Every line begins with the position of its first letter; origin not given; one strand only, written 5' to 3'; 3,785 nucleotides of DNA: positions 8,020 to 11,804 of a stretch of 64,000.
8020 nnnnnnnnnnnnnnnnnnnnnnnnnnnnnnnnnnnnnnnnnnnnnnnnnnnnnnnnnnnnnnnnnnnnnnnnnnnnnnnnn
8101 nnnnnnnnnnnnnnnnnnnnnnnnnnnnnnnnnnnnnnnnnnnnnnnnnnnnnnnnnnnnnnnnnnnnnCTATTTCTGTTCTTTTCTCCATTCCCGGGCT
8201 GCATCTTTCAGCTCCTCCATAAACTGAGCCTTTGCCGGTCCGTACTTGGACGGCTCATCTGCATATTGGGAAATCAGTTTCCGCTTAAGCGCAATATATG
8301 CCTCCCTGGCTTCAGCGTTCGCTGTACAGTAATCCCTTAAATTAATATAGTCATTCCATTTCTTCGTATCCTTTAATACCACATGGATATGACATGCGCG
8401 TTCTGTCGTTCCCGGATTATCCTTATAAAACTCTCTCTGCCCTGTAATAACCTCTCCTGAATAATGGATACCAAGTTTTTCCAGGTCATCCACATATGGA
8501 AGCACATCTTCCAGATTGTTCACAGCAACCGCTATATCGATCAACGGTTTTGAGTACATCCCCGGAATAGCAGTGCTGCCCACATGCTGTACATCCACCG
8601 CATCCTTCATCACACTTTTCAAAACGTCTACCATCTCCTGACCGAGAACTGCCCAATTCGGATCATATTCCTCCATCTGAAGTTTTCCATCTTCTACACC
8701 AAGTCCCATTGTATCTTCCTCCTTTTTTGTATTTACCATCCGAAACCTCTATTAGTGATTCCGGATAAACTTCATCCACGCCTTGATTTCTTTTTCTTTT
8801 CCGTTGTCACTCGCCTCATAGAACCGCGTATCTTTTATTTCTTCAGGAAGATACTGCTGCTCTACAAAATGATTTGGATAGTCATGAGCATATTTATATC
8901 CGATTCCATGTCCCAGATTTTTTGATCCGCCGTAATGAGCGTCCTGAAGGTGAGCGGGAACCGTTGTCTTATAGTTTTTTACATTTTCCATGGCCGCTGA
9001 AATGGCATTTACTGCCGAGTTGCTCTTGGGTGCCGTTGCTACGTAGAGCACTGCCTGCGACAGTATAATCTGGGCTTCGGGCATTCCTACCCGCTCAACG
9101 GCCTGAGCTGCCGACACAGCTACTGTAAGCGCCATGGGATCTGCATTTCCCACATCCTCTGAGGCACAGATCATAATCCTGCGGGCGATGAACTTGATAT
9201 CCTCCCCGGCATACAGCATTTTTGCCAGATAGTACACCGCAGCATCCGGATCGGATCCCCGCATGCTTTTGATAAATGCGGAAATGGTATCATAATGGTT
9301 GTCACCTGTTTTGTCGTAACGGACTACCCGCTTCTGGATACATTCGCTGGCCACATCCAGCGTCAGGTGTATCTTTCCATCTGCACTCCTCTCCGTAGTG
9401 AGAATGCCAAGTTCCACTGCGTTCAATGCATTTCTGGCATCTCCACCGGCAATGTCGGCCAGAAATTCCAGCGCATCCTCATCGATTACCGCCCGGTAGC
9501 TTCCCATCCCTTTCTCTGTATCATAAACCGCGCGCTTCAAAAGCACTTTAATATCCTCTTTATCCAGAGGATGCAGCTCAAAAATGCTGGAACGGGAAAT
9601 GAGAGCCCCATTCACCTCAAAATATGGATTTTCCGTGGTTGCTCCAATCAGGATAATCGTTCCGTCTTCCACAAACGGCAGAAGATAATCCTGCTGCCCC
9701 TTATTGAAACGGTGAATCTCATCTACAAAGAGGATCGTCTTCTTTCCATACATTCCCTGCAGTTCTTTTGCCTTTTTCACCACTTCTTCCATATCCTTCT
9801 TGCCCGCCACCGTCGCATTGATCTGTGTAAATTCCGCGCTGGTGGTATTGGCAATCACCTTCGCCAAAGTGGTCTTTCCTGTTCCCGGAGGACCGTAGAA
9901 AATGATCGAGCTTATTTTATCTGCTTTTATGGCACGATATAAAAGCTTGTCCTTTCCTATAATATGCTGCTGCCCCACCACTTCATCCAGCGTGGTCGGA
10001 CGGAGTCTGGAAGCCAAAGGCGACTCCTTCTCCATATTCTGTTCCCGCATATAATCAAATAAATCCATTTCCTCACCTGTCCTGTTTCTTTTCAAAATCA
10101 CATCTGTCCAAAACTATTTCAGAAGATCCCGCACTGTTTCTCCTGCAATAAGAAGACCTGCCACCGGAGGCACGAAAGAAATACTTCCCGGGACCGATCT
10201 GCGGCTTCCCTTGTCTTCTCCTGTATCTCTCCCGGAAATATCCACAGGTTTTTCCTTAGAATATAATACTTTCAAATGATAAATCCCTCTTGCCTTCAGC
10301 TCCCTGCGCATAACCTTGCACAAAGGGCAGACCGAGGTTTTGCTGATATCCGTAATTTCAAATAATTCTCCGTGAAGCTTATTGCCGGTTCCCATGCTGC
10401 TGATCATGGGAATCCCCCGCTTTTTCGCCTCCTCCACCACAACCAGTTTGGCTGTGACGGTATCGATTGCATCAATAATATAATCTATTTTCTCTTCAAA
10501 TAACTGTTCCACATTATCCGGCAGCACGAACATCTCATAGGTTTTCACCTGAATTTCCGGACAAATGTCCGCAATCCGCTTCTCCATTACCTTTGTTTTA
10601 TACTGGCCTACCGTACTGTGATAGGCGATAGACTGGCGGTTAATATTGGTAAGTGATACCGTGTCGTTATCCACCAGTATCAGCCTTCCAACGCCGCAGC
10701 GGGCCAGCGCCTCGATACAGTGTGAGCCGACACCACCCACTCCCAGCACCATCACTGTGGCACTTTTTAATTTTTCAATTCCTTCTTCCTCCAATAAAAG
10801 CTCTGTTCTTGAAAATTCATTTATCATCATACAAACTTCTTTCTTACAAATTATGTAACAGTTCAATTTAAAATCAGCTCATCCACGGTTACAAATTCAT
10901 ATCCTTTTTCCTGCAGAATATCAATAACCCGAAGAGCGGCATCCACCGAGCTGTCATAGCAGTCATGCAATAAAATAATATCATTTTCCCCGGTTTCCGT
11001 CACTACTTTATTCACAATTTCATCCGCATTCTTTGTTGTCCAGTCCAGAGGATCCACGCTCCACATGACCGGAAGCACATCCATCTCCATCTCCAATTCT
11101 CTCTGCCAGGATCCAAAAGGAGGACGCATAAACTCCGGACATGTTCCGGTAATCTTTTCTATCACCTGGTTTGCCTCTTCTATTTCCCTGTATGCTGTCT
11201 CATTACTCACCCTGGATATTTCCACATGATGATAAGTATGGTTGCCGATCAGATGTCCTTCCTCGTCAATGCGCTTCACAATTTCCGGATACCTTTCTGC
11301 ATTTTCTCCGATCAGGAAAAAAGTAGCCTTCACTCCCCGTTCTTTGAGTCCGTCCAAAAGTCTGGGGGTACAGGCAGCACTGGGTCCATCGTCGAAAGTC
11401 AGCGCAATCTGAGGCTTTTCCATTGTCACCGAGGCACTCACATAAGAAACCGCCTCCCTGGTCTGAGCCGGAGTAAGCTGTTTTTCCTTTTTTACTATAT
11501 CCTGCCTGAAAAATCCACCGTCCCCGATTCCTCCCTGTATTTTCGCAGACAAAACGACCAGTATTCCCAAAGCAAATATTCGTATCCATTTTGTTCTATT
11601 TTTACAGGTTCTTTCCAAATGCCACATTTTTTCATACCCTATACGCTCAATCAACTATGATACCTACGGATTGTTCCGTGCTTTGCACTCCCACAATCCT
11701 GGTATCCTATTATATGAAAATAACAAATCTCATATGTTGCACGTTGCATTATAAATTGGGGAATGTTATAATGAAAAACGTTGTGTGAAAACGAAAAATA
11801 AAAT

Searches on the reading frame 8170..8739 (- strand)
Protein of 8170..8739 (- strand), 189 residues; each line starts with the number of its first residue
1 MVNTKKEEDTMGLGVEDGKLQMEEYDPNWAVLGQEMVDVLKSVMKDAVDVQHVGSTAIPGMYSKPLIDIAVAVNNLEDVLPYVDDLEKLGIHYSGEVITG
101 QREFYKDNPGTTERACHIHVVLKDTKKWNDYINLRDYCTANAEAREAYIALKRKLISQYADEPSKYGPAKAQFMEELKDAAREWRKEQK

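Call 3: search_protein_families(library=pfam, proteins=[window:8170-8739:-], max_evalue=0.01)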
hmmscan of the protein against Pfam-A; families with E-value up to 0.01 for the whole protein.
window:8170-8739:- (189 aa): 1 family
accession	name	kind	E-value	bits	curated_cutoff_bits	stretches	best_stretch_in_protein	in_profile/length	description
PF04229.20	GrpB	-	3.2e-39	135.1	25.5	1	20-177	2-156/159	GrpB protein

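Call 4: search_protein_families(library=ncbifam, proteins=[window:8170-8739:-], max_evalue=0.01)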
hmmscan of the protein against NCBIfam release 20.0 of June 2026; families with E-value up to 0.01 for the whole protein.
window:8170-8739:- (189 aa): 1 family
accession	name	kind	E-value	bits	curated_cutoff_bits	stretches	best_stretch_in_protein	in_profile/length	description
NF002879.0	PRK03333.1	equivalog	1.4e-18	67.1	215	1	20-187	212-390/395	dephospho-CoA kinase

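Call 17: list_cluster_members(proteins=[P0001, window:8170-8739:-, window:3574-5298:-, window:1713-3641:-, window:933-1616:-, window:8752-10101:-, window:10114-10866:-, window:10863-11654:-])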
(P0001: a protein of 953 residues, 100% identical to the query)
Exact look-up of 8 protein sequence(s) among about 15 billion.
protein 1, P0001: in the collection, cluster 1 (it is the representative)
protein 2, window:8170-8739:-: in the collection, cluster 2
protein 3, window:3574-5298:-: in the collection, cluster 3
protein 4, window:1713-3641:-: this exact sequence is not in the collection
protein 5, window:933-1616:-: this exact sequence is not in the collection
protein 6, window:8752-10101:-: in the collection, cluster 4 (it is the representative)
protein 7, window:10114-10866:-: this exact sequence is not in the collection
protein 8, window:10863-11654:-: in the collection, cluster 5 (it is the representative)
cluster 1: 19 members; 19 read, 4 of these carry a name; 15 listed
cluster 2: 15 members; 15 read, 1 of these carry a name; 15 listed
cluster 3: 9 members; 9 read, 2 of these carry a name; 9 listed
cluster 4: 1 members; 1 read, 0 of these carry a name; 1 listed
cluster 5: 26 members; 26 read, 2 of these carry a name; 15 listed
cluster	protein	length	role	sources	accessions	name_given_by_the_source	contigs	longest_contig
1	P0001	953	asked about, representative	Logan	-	-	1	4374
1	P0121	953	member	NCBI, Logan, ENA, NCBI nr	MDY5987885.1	MAG: non-ribosomal peptide synthetase [Lachnoclostridium sp.] | non-ribosomal peptide synthetase [Lachnoclostridium sp.]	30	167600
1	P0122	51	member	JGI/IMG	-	cytidine deaminase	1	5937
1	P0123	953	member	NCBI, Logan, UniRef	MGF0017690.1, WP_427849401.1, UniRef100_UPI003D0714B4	AMP-binding protein [Sporofaciens sp. SGI.106] | AMP-binding protein n=1 Tax=Sporofaciens sp. SGI.106 TaxID=3420568 RepID=UPI003D0714B4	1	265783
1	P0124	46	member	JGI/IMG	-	cytidine deaminase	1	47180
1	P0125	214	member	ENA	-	-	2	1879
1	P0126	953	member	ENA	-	-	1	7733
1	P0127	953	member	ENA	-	-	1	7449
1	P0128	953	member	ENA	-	-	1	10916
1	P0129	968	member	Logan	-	-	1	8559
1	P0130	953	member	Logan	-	-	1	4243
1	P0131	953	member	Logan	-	-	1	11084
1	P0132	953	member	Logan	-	-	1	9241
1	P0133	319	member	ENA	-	-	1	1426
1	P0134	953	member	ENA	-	-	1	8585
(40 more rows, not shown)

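Call 26: search_protein_families(library=padloc, proteins=[window:8170-8739:-], max_evalue=0.01)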
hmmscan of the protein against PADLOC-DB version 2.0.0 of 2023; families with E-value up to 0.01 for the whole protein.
window:8170-8739:- (189 aa): 0 families

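Call 27: search_solved_structures(query=window:8170-8739:-, max_evalue=1, show_alignments=2)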
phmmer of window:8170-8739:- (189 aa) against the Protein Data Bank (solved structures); distinct sequences matched with E-value up to 1: 2.
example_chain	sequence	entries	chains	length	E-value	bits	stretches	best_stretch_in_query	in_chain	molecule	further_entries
2nrk_A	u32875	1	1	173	2.2e-19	73.5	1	22-181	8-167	Hypothetical protein GrpB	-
6n39_A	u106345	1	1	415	1.7e-05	28.2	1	22-87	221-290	Dephospho-CoA kinase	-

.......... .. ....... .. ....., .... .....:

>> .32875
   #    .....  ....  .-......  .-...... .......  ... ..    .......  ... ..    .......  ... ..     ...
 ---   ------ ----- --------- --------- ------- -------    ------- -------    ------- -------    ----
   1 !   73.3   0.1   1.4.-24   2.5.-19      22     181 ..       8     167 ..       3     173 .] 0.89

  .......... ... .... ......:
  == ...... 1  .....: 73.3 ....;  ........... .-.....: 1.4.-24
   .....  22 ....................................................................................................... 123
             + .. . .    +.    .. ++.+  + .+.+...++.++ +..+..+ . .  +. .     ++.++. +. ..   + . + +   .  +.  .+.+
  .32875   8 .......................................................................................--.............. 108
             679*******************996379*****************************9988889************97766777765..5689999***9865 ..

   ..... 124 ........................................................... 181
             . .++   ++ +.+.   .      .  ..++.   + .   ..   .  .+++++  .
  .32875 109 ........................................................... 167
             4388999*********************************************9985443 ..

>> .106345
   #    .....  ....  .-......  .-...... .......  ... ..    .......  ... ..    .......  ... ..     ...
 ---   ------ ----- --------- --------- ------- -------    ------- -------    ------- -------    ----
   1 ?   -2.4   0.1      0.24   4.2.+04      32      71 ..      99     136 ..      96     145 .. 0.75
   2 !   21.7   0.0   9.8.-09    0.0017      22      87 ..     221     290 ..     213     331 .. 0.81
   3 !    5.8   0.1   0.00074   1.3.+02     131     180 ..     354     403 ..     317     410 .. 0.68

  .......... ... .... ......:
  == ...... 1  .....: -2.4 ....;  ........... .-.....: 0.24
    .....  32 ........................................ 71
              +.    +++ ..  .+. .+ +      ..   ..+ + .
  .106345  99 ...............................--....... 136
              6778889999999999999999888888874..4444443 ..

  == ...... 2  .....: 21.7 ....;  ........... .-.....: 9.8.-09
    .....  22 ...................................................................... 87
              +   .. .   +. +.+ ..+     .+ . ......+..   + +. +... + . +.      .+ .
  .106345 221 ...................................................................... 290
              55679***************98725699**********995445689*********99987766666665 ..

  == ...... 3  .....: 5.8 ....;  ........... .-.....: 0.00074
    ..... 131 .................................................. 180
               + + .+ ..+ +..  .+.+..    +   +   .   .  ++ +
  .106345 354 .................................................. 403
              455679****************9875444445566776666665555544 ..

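Call 65: find_homologous_proteins(query=A4, max_evalue=1e-10)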
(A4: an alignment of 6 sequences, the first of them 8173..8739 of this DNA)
Query A4 (6 sequences) (189 aa, profile of the alignment): 420 proteins with E <= 1e-10 among 3545 candidates; the best 120 are listed.
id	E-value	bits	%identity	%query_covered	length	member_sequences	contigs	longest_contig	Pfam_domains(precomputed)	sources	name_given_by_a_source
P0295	7.9e-92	324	62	95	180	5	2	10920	PF04229.21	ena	-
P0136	1.4e-91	323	97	95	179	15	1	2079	PF04229.21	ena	-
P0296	3.0e-90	319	55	93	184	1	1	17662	PF04229.21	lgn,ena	-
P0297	3.8e-90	319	55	95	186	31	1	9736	PF04229.21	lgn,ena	-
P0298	2.0e-85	303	63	93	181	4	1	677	PF04229.21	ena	-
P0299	3.6e-85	303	58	94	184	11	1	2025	PF04229.21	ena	-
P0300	4.0e-83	296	63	93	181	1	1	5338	PF04229.21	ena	-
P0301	7.6e-83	295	70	94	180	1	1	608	PF04229.21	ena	-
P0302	7.6e-81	288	57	94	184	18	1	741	PF04229.21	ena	-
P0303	9.7e-80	285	57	94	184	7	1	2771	PF04229.21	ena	-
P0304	9.5e-79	282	51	95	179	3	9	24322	PF04229.21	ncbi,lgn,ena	-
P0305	4.4e-78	279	57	95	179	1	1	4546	PF04229.21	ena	-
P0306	1.1e-76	275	59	93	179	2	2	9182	PF04229.21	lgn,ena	-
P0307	7.1e-74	266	53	92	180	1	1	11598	PF04229.21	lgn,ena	-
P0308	9.6e-67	243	46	94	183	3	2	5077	PF04229.21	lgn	-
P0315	9.1e-39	151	41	87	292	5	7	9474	PF00719.25,PF04229.21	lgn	-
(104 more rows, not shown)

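Call 72: predict_structure(alignment_id=A5)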
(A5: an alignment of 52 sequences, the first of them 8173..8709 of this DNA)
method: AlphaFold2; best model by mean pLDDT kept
length: 179 residues; sequences in the alignment: 52
mean_pLDDT: 96.3   pTM: 0.90
mean pLDDT of the five models: 96.3, 95.7, 95.5, 95.3, 95.3
residues with pLDDT >= 90: 168; 70-90: 9; 50-70: 2; < 50: 0
segments of 3 or more residues with pLDDT < 50: none
pLDDT, mean of each block of 10 residues (from residue 1): 83 97 98 98 98 98 98 98 95 96 96 97 98 98 96 94 98 95
secondary structure, 60 per line:
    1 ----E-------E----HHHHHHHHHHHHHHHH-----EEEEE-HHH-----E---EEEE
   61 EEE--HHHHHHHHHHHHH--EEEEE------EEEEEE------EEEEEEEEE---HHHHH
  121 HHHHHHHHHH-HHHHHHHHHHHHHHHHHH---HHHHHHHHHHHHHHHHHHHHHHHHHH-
elements in order: H18-33 E39-43 E57-63 H66-78 E81-85 E92-97 E104-112 H116-130 H132-149 H153-178

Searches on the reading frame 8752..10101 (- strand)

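Call 3: search_protein_families(library=pfam, proteins=[window:8752-10101:-], max_evalue=0.01)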
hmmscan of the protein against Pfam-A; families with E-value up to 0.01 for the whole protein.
window:8752-10101:- (449 aa): 31 families (the best 25 are shown)
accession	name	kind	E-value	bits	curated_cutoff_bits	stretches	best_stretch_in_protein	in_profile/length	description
PF12002.13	MgsA_C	-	1.6e-73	246.5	27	1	282-446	1-166/167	MgsA AAA+ ATPase C terminal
PF16193.11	AAA_assoc_2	-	7.1e-30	103.5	34.3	1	202-281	3-81/81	AAA C-terminal domain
PF00004.35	AAA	-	4.9e-19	69.5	21.2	1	66-173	1-125/131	ATPase family associated with various cellular activities (AAA)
PF05496.18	RuvB_N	-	6.7e-18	65.4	27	1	33-153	1-118/159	Holliday junction DNA helicase RuvB P-loop domain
PF13173.12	AAA_14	-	1.4e-07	32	27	1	66-181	5-125/129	AAA domain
PF07724.20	AAA_2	-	1.7e-07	31.9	27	1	61-150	1-105/166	AAA domain (Cdc48 subfamily)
PF07728.20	AAA_5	-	3.2e-07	30.9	22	1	66-158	2-104/139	AAA domain (dynein-related subfamily)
PF00158.32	Sigma54_activat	-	4.4e-06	26.9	20.2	1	61-158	20-131/168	Sigma-54 interaction domain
PF01078.27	Mg_chelatase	-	9.6e-06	25.6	20.3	1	60-86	19-45/207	Magnesium chelatase, subunit ChlI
PF13401.12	AAA_22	-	5.6e-05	23.9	27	1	65-104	7-47/130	AAA domain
PF00910.28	RNA_helicase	-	0.00015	22.6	21.5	1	66-137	1-66/105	RNA helicase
PF20720.3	nSTAND3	-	0.00023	21.3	27.2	1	64-111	18-64/155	Novel STAND NTPase 3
PF01637.24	ATPase_2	-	0.00034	20.9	33.2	0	65-87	22-44/225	ATPase domain predominantly from Archaea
PF13238.12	AAA_18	-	0.00038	21.3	29.4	1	66-144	1-69/128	AAA domain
PF13604.12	AAA_30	-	0.00051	20.3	27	1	63-153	18-123/191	AAA domain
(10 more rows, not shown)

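Call 4: search_protein_families(library=ncbifam, proteins=[window:8752-10101:-], max_evalue=0.01)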
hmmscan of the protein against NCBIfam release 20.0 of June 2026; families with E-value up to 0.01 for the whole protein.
window:8752-10101:- (449 aa): 102 families (the best 25 are shown)
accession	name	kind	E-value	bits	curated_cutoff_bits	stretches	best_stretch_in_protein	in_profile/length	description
NF009881.0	PRK13341.1-2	equivalog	2e-187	624.4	651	1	12-443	1-431/736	AAA family ATPase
NF009883.0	PRK13341.1-4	equivalog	3.4e-165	550.9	668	1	11-443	3-434/729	AAA family ATPase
NF009882.0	PRK13341.1-3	equivalog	4.2e-137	458.2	1197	1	12-440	3-430/734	AAA family ATPase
NF009880.0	PRK13341.1-1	equivalog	6.1e-95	318.8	891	1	26-441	5-400/599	AAA family ATPase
NF011289.0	PRK14700.1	equivalog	5e-66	222.9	570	1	141-446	1-294/300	recombination factor protein RarA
TIGR02397.1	dnaX_nterm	equivalog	2.7e-21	76.2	250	2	28-86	3-59/355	DNA polymerase III subunit gamma/tau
NF003229.0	PRK04195.1-5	equivalog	7.6e-21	74.3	280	1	26-237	4-216/413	replication factor C large subunit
NF000868.0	PRK00080.1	equivalog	1.5e-20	73.4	282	1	22-154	8-137/330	Holliday junction branch migration DNA helicase RuvB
NF011523.0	PRK14962.1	equivalog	1.3e-18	67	576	2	32-90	7-63/474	DNA polymerase III subunits gamma and tau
NF001679.0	PRK00440.1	equivalog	4.7e-18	65.3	303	1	26-238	5-214/322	replication factor C small subunit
TIGR00635.1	ruvB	equivalog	1e-16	60.9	299.05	1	37-153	2-115/305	Holliday junction branch migration DNA helicase RuvB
NF004549.0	PRK05896.1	equivalog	1.1e-16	60.7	578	2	31-86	8-61/642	DNA polymerase III subunits gamma and tau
NF003230.0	PRK04195.1-6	equivalog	1.3e-16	60.3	441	1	32-234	7-207/494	replication factor C large subunit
NF004046.1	PRK05563.1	equivalog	1.4e-16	60.5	400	2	33-86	9-60/567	DNA polymerase III subunit gamma/tau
NF003226.0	PRK04195.1-1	equivalog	5.1e-16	58.6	588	1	33-257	8-225/405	replication factor C large subunit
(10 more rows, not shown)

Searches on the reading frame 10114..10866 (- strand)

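Call 3: search_protein_families(library=pfam, proteins=[window:10114-10866:-], max_evalue=0.01)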
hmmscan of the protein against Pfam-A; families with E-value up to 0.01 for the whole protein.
window:10114-10866:- (250 aa): 1 family
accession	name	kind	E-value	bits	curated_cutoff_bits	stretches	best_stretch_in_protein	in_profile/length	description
PF00899.27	ThiF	-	3.5e-44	151.2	28.1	1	24-247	9-201/238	ThiF family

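Call 4: search_protein_families(library=ncbifam, proteins=[window:10114-10866:-], max_evalue=0.01)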
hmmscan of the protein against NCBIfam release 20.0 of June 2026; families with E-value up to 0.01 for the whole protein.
window:10114-10866:- (250 aa): 29 families (the best 25 are shown)
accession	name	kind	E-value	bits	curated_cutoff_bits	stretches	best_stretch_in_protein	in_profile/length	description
NF011696.0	PRK15116.1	equivalog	5.5e-41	141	304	1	17-192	12-187/268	tRNA cyclic N6-threonylcarbamoyladenosine(37) synthase TcdA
NF006395.0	PRK08644.1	equivalog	7.9e-33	113.9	159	1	25-163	20-158/215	sulfur carrier protein ThiS adenylyltransferase ThiF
TIGR02356.1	adenyl_thiF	equivalog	2.2e-31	108.8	275.25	1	26-183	12-164/203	thiazole biosynthesis adenylyltransferase ThiF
NF006077.0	PRK08223.1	equivalog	1.3e-28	99.8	266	1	16-158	9-152/296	hypothetical protein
NF004281.0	PRK05690.1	subfamily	2.2e-28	99.2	266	1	26-168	23-162/250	molybdopterin-synthase adenylyltransferase MoeB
NF004111.0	PRK05600.1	equivalog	1.1e-26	93.8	437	1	30-169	36-172/371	ThiF family adenylyltransferase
TIGR02354.1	thiF_fam2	equivalog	1.6e-26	93.4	152.2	1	30-147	16-131/200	thiamine biosynthesis protein ThiF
NF006444.0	PRK08762.1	equivalog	1.7e-26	92.8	449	1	26-157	138-268/387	molybdopterin-synthase adenylyltransferase MoeB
NF047750.1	SAMPActivE1UbaA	equivalog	1.1e-24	87.3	450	1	27-180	24-171/270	SAMP-activating enzyme E1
NF006204.0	PRK08328.1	equivalog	2.3e-23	83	339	1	15-168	7-158/231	hypothetical protein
TIGR02355.1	moeB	equivalog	4.3e-22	78.7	376.55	1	27-158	16-146/240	molybdopterin-synthase adenylyltransferase MoeB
NF009123.0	PRK12475.1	subfamily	4e-21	75.7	510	1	18-158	5-148/338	MoeB/ThiF family adenylyltransferase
NF005902.0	PRK07878.1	equivalog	1.6e-20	73.4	647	1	27-148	34-154/392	adenylyltransferase/sulfurtransferase MoeZ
NF005646.0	PRK07411.1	equivalog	2.2e-20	73.1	633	1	17-143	18-145/390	molybdopterin-synthase adenylyltransferase MoeB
NF011424.0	PRK14851.1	subfamily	4.1e-18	64.7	1170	1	13-157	21-166/679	hypothetical protein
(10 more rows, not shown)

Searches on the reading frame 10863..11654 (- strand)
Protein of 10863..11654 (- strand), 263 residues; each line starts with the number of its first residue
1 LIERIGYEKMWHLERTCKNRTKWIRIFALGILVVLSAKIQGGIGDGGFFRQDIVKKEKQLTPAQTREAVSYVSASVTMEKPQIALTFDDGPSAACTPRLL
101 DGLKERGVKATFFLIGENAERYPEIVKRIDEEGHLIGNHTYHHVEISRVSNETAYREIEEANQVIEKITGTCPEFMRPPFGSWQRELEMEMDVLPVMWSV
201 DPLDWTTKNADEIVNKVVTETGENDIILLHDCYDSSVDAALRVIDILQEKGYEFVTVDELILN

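Call 3: search_protein_families(library=pfam, proteins=[window:10863-11654:-], max_evalue=0.01)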
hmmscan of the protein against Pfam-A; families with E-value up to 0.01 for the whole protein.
window:10863-11654:- (263 aa): 1 family
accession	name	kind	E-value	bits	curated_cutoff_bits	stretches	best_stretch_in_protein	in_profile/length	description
PF01522.26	Polysacc_deac_1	-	5.2e-39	133.5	23.1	1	77-187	3-112/124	Polysaccharide deacetylase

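Call 4: search_protein_families(library=ncbifam, proteins=[window:10863-11654:-], max_evalue=0.01)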
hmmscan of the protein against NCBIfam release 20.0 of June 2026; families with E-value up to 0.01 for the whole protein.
window:10863-11654:- (263 aa): 10 families
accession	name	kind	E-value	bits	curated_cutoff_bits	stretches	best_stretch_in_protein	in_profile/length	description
NF045821.1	PgAcgDacpgdA1_Bac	equivalog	3e-54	183.8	400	1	61-260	69-274/282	peptidoglycan-N-acetylglucosamine deacetylase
TIGR02764.1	spore_ybaN_pdaB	equivalog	1.5e-51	174.9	237.4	1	78-261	3-191/191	polysaccharide deacetylase family sporulation protein PdaB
NF045820.1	PgAcgDacpgdA_Strep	equivalog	6.6e-50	170.2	800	1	67-261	254-448/463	peptidoglycan-N-acetylglucosamine deacetylase PgdA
TIGR04243.1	nodulat_NodB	equivalog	2.3e-44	151.3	240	1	82-235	3-160/197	chitooligosaccharide deacetylase NodB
TIGR02884.1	spore_pdaA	equivalog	1.5e-40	139.3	298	1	66-260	25-223/224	delta-lactam-biosynthetic de-N-acetylase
TIGR02873.1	spore_ylxY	hypoth_equivalog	1e-35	123.3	391.5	1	79-261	83-267/268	probable sporulation protein, polysaccharide deacetylase family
NF045822.1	PgAcgDacpgdA2_Bac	equivalog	2.8e-34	118.7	400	1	84-259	73-260/274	peptidoglycan-N-acetylglucosamine deacetylase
TIGR03006.1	pepcterm_polyde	equivalog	1.4e-17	63.7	276.2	1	96-185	36-125/272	XrtA system polysaccharide deacetylase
NF050820.1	PolSacchBiosHfsH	equivalog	1.2e-09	38.2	400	1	74-181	27-141/249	oligosaccharide deacetylase HfsH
TIGR03212.1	uraD_N-term-dom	equivalog_domain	6.3e-08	32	424.6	1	92-174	75-157/297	allantoinase PuuE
